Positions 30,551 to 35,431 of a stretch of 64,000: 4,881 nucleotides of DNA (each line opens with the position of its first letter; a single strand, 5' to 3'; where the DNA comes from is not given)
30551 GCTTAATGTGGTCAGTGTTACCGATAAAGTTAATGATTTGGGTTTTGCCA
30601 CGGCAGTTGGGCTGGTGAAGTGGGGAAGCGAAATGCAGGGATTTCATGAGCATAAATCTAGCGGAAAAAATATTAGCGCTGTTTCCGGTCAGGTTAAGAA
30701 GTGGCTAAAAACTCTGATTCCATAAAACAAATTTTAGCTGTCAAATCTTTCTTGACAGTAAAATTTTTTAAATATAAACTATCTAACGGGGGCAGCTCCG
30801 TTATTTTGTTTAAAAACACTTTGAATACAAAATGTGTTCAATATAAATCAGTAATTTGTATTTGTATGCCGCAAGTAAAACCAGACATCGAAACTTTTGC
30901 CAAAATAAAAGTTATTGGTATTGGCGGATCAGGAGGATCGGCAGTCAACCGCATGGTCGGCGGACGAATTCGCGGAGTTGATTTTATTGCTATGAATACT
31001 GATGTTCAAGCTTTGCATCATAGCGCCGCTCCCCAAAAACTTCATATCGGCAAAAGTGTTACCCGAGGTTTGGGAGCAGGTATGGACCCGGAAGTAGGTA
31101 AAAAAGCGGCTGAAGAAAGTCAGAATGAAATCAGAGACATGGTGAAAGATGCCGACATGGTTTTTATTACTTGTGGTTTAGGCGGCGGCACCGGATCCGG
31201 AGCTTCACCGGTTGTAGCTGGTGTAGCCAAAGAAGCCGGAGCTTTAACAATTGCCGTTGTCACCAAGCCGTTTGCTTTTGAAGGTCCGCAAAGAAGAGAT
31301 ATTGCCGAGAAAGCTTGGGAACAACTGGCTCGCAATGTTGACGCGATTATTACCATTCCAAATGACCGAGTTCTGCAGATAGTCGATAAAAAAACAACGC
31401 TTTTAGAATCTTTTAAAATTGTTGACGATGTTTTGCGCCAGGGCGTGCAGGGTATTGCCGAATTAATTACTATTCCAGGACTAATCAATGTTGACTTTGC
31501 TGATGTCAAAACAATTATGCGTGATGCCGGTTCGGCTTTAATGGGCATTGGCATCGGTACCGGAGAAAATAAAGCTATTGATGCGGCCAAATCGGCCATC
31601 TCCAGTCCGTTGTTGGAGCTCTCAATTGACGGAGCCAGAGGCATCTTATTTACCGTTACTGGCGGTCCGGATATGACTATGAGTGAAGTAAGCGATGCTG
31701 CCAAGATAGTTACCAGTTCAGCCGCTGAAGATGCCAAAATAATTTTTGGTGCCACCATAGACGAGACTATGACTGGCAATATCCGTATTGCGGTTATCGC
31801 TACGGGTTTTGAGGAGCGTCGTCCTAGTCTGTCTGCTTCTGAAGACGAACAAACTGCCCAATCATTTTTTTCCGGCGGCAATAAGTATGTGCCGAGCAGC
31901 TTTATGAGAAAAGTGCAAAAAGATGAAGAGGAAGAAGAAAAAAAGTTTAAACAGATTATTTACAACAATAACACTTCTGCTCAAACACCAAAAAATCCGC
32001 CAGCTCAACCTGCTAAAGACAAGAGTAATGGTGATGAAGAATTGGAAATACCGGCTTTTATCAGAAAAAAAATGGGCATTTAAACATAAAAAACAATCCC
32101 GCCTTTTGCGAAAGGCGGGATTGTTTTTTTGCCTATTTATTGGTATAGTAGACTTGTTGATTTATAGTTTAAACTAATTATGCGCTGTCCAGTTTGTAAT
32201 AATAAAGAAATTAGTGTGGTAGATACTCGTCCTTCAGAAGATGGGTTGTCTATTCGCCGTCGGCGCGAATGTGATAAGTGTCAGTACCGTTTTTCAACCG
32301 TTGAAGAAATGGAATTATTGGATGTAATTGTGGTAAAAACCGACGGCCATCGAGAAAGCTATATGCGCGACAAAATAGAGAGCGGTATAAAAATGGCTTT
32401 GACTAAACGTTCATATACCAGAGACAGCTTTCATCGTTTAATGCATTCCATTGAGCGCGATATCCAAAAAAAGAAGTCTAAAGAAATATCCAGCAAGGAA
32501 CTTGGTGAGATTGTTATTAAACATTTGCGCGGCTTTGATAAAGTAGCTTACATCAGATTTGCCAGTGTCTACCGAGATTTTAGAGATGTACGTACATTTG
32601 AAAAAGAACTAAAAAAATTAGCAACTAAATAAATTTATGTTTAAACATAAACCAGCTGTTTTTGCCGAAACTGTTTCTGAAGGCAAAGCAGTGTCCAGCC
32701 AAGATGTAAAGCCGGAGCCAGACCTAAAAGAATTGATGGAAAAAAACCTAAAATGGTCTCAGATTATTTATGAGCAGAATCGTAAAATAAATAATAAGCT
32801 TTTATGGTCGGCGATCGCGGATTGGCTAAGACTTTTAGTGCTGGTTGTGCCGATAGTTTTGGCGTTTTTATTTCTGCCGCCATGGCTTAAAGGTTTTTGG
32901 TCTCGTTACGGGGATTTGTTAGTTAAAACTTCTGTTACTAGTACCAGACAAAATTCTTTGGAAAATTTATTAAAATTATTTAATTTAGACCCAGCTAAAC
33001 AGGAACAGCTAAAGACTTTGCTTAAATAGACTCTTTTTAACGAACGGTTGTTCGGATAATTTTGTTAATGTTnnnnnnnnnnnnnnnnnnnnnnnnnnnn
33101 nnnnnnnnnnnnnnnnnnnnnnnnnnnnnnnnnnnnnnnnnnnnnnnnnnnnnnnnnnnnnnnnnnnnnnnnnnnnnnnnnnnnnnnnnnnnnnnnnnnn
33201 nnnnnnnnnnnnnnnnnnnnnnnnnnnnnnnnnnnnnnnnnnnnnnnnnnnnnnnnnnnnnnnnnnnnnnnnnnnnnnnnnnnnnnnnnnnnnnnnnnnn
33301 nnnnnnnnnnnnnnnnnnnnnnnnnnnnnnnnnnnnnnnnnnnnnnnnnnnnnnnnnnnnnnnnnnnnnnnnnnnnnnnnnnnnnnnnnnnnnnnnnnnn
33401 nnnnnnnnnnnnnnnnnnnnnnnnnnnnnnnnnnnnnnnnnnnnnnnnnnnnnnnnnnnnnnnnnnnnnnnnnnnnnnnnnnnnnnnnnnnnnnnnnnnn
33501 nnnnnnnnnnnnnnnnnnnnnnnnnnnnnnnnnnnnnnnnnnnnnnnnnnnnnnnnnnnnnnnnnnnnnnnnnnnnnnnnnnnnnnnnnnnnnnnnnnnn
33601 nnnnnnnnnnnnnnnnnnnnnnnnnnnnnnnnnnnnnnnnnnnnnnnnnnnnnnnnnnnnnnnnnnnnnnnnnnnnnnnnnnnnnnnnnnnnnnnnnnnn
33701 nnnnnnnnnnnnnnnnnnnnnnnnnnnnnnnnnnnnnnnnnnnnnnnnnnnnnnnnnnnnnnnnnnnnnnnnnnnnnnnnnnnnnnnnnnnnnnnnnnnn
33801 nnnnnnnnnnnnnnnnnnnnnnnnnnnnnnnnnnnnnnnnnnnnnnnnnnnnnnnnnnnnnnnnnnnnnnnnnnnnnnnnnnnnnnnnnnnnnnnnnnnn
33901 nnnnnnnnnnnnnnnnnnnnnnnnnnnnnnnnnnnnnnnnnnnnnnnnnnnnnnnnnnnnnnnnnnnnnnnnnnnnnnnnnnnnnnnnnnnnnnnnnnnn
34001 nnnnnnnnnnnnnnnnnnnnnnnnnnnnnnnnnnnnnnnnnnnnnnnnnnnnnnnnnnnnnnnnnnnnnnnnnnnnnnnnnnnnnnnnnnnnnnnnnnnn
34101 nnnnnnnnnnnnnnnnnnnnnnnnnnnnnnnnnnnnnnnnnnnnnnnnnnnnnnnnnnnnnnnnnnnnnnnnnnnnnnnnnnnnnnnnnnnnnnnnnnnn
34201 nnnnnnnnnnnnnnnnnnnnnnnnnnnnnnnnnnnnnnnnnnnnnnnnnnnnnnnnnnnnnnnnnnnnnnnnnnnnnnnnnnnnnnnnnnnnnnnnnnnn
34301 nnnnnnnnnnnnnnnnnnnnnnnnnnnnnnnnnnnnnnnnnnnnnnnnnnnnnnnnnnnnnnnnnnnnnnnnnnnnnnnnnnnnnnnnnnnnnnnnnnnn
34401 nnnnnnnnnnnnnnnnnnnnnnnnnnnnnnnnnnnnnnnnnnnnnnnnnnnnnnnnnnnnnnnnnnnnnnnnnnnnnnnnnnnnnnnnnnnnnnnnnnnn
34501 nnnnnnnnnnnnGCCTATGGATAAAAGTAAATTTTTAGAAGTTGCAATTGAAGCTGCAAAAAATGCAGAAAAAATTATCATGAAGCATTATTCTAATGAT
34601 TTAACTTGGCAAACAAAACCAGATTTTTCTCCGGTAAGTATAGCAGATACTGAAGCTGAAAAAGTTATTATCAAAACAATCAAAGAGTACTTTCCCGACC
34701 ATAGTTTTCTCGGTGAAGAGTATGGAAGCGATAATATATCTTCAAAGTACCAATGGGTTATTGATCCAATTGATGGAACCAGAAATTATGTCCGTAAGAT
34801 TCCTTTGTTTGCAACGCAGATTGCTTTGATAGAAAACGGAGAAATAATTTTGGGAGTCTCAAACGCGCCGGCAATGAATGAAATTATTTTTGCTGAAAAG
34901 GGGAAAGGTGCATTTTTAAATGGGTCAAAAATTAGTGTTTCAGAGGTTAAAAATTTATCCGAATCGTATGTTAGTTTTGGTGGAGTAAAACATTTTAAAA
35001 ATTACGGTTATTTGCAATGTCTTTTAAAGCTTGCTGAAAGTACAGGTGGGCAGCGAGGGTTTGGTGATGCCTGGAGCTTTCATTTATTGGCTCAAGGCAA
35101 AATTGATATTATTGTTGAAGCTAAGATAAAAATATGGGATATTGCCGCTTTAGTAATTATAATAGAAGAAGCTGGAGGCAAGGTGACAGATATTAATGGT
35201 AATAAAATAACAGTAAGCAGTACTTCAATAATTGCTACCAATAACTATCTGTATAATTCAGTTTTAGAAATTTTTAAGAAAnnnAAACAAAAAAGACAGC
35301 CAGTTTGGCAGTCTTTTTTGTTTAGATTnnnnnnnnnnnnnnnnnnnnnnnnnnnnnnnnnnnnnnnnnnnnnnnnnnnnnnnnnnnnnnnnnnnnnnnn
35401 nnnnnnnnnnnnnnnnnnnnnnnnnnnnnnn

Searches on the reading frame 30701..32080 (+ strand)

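Call 51: search_protein_families(library=pfam, proteins=[window:30701-32080:+], max_evalue=0.0001)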
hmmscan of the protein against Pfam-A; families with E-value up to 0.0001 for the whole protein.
window:30701-32080:+ (460 aa): 2 families
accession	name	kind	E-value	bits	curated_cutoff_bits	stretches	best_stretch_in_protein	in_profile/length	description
PF00091.31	Tubulin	-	1.7e-47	162.6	33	1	68-228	1-189/190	Tubulin/FtsZ family, GTPase domain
PF12327.13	FtsZ_C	-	2.8e-32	111.3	27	1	277-371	1-95/95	FtsZ family, C-terminal domain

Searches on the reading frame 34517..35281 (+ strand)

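Call 29: search_protein_families(library=pfam, proteins=[window:34517-35281:+], max_evalue=0.001)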
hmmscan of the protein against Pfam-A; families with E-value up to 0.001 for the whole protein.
window:34517-35281:+ (255 aa): 1 family
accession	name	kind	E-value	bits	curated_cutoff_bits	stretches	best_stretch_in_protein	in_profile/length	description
PF00459.30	Inositol_P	-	2.2e-63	214.7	27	1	2-247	1-260/271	Inositol monophosphatase family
